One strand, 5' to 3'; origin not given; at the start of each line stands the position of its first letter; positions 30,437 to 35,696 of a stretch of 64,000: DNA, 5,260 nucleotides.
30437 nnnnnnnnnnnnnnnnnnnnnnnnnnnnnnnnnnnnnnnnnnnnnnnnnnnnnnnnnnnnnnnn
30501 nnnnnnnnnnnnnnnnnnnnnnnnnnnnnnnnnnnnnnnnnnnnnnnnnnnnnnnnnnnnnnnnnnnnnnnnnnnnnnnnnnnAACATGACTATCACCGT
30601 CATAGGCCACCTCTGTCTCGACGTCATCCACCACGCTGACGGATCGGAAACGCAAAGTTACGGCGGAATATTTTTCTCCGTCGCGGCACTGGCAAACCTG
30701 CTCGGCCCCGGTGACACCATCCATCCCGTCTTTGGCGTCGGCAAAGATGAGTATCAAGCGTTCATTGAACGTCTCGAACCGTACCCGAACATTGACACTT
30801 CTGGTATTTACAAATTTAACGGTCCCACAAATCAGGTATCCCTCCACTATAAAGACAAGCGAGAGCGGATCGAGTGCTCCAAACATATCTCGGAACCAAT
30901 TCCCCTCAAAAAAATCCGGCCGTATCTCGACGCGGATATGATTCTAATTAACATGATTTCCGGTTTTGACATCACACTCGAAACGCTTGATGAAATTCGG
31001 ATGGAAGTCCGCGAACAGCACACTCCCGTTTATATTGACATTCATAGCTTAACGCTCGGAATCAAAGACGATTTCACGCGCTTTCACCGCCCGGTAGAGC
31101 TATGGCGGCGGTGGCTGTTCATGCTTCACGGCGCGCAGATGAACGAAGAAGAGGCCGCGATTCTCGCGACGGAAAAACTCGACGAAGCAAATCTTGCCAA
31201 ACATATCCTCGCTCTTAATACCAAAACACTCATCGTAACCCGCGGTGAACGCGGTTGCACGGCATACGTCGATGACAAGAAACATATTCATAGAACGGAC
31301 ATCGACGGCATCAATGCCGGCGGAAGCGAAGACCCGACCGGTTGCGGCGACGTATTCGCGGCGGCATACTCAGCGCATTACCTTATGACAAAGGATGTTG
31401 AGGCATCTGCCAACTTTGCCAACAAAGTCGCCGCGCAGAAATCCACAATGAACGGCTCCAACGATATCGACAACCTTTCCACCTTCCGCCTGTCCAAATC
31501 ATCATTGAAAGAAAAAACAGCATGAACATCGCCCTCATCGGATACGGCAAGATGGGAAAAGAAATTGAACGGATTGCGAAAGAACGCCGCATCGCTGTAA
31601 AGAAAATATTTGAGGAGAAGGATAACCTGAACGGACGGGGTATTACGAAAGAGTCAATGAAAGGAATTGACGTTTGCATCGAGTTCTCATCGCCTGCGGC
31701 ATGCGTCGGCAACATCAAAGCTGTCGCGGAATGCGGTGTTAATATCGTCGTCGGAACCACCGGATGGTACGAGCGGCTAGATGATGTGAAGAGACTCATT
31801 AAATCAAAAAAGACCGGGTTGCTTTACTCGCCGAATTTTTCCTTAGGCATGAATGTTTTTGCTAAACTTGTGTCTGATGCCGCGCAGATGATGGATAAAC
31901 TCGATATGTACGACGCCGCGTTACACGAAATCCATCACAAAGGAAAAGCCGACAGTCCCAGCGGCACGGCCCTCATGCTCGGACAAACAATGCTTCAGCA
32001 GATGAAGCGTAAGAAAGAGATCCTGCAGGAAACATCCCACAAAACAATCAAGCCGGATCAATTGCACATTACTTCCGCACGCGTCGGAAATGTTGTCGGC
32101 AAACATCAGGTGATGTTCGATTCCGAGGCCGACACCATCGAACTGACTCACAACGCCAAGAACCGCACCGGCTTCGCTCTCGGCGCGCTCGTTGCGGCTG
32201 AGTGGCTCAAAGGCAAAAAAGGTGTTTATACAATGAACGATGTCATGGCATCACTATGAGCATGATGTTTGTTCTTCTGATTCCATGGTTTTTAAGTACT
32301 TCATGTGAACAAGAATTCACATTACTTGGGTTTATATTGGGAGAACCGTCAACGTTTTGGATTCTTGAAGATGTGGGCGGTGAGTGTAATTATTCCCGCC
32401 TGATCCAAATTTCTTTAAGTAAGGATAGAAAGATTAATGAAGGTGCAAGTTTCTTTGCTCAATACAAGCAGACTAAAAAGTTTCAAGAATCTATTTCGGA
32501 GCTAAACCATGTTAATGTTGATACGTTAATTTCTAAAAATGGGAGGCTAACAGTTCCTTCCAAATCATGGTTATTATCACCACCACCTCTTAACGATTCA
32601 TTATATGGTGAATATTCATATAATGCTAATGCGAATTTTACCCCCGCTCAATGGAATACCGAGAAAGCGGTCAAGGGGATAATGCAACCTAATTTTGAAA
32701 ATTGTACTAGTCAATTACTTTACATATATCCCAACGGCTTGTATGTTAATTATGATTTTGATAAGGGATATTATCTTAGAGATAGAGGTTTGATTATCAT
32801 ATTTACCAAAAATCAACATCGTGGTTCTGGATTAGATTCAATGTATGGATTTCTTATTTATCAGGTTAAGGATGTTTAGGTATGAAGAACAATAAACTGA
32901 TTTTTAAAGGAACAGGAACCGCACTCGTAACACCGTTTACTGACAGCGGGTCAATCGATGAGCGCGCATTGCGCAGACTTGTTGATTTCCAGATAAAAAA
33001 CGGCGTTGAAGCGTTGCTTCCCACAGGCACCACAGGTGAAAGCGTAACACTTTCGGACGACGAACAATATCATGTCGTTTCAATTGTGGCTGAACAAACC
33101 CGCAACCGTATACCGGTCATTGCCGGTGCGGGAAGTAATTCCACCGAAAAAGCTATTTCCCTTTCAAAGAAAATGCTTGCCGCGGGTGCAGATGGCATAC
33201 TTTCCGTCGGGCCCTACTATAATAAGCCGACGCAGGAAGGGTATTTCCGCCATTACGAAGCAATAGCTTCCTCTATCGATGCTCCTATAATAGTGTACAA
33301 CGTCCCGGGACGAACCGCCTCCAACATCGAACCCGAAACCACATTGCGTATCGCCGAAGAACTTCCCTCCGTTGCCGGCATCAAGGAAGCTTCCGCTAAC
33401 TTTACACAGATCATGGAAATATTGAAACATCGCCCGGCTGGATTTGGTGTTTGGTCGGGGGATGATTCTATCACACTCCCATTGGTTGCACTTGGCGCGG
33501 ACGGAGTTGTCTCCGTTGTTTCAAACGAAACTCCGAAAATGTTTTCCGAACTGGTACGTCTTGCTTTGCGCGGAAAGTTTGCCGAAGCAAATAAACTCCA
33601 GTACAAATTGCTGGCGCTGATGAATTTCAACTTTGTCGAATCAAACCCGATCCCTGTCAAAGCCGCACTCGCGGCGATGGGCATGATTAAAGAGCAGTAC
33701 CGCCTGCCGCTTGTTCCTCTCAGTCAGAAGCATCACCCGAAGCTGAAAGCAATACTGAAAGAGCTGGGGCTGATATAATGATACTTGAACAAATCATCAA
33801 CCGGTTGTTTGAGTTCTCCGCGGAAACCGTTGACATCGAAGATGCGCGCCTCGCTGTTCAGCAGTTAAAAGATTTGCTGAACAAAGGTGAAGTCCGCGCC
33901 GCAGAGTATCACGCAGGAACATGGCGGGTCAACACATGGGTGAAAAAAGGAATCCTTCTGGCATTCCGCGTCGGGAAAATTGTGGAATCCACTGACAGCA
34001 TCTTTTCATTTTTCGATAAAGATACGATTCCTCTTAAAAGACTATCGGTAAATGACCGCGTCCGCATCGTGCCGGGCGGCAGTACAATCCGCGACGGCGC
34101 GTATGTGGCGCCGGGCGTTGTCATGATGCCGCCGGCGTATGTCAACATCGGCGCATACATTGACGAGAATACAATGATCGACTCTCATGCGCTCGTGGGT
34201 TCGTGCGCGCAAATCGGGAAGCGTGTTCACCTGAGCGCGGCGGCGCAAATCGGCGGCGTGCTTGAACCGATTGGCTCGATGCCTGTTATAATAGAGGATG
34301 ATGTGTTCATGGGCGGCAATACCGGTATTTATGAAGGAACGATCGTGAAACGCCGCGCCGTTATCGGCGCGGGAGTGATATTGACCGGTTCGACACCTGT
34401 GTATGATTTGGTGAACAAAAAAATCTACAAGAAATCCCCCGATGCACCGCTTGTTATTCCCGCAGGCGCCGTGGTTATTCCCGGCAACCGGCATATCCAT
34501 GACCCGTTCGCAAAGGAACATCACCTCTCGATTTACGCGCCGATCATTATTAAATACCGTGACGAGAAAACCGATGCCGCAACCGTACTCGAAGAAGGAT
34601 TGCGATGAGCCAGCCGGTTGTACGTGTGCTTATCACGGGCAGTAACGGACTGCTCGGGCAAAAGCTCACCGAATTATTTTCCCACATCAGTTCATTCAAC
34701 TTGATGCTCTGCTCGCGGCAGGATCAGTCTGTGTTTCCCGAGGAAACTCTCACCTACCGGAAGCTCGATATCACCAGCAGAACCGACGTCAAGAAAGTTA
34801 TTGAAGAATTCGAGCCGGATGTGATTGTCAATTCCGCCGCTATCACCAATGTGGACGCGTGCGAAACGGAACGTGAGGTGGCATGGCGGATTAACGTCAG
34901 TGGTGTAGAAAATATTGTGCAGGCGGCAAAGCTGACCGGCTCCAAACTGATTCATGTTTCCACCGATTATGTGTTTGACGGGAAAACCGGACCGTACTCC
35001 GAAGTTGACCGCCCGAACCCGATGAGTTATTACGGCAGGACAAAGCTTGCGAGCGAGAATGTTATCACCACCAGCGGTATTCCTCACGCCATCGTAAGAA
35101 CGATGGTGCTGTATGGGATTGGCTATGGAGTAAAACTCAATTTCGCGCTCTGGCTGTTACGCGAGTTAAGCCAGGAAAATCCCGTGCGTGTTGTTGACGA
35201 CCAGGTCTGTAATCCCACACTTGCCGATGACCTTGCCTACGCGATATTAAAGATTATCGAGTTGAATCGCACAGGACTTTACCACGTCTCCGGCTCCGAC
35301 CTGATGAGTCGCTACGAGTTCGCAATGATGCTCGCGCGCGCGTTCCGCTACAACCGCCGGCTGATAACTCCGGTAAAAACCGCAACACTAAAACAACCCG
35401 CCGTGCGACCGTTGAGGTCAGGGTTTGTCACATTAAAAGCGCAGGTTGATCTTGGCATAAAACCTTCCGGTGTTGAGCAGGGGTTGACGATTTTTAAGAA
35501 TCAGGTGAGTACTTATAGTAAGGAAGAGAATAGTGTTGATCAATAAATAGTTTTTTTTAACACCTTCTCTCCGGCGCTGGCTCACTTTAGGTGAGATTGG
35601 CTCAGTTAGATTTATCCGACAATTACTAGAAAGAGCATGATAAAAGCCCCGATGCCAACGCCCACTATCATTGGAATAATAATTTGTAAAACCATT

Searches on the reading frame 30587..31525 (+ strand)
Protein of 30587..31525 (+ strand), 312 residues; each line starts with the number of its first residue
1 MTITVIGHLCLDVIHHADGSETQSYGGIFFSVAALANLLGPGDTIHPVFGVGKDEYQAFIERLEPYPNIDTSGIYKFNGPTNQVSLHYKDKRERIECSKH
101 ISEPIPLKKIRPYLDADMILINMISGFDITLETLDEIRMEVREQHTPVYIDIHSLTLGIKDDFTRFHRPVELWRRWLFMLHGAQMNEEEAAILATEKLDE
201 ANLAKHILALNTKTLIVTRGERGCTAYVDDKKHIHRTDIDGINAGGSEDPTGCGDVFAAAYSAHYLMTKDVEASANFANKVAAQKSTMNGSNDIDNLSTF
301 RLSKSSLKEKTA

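Call 11: search_protein_families(library=pfam, proteins=[window:30587-31525:+])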
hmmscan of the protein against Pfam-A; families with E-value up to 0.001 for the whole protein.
window:30587-31525:+ (312 aa): 1 family
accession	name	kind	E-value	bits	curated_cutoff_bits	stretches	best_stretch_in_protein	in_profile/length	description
PF00294.29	PfkB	-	2.4e-19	70.3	25.8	1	3-291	4-295/302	pfkB family carbohydrate kinase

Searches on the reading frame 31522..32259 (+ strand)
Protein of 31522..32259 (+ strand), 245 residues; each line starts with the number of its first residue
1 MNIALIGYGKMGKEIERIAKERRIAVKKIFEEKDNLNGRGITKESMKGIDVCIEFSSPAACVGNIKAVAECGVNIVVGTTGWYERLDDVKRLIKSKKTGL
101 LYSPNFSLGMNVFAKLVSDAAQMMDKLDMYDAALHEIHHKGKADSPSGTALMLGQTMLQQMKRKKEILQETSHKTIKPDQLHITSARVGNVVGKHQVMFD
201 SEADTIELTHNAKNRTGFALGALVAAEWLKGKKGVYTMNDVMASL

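Call 11: search_protein_families(library=pfam, proteins=[window:31522-32259:+])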
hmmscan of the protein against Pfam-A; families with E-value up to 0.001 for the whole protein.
window:31522-32259:+ (245 aa): 2 families
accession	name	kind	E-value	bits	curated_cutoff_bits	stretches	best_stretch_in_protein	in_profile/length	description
PF05173.19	DapB_C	-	3.7e-39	134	27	1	109-242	1-121/121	Dihydrodipicolinate reductase, C-terminus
PF01113.26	DapB_N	-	1.8e-16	60.8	25.6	1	1-106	1-124/124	Dihydrodipicolinate reductase, N-terminus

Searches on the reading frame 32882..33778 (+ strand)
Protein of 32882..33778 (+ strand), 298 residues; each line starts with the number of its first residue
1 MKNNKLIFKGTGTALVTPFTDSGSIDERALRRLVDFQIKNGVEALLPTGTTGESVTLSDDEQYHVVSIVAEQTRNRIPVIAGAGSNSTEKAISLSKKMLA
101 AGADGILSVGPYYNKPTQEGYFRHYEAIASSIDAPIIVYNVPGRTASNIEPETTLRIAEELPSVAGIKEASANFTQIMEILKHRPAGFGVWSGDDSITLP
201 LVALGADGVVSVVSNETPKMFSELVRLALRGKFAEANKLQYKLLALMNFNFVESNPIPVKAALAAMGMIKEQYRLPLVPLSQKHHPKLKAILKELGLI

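Call 11: search_protein_families(library=pfam, proteins=[window:32882-33778:+])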
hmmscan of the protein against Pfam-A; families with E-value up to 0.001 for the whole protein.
window:32882-33778:+ (298 aa): 1 family
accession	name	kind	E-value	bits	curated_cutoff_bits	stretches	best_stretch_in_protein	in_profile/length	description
PF00701.28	DHDPS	-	1.6e-94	316.3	22.1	1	8-294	2-288/289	Dihydrodipicolinate synthetase family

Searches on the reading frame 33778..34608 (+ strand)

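Call 11: search_protein_families(library=pfam, proteins=[window:33778-34608:+])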
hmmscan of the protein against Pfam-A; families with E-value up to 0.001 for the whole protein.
window:33778-34608:+ (276 aa): 3 families
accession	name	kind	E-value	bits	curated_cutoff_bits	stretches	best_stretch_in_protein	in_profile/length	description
PF14805.11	THDPS_N_2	-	7.1e-16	58.6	25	1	3-65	2-67/67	Tetrahydrodipicolinate N-succinyltransferase N-terminal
PF00132.30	Hexapep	-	1.3e-10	40.9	27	1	170-204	2-36/36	Bacterial transferase hexapeptide (six repeats)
PF14602.12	Hexapep_2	-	1.3e-09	38.1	27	1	169-203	1-33/34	Hexapeptide repeat of succinyl-transferase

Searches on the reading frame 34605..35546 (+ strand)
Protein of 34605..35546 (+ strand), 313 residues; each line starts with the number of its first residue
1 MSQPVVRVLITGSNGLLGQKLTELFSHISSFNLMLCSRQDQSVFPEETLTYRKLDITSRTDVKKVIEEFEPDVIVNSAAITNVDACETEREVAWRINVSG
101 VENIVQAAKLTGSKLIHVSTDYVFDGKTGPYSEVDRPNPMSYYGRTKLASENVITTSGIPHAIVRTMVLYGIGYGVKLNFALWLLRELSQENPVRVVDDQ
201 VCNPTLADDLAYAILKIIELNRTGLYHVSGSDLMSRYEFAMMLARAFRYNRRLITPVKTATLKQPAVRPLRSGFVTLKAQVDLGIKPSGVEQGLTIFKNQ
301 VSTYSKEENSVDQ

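Call 11: search_protein_families(library=pfam, proteins=[window:34605-35546:+])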
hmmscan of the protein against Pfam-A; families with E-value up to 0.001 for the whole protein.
window:34605-35546:+ (313 aa): 7 families
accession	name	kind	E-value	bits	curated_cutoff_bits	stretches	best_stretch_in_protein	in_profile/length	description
PF04321.23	RmlD_sub_bind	-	2.3e-74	250.5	27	1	7-295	2-279/287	RmlD substrate binding domain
PF01370.27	Epimerase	-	2.2e-26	93.2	20.9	1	8-222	1-229/240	NAD dependent epimerase/dehydratase family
PF16363.11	GDP_Man_Dehyd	-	3.9e-15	56.6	27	1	17-154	9-164/332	GDP-mannose 4,6 dehydratase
PF02719.21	Polysacc_synt_2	-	3.2e-13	50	20.2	1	8-156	1-151/293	Polysaccharide biosynthesis protein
PF07993.18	NAD_binding_4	-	1e-09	38.4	20.1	1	61-169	81-207/258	Male sterility protein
PF01073.25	3Beta_HSD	-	7.2e-09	35.5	22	1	9-175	1-187/280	3-beta hydroxysteroid dehydrogenase/isomerase family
PF13460.12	NAD_binding_10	-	1.2e-08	35.4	27.2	1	12-169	1-146/184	NAD(P)H-binding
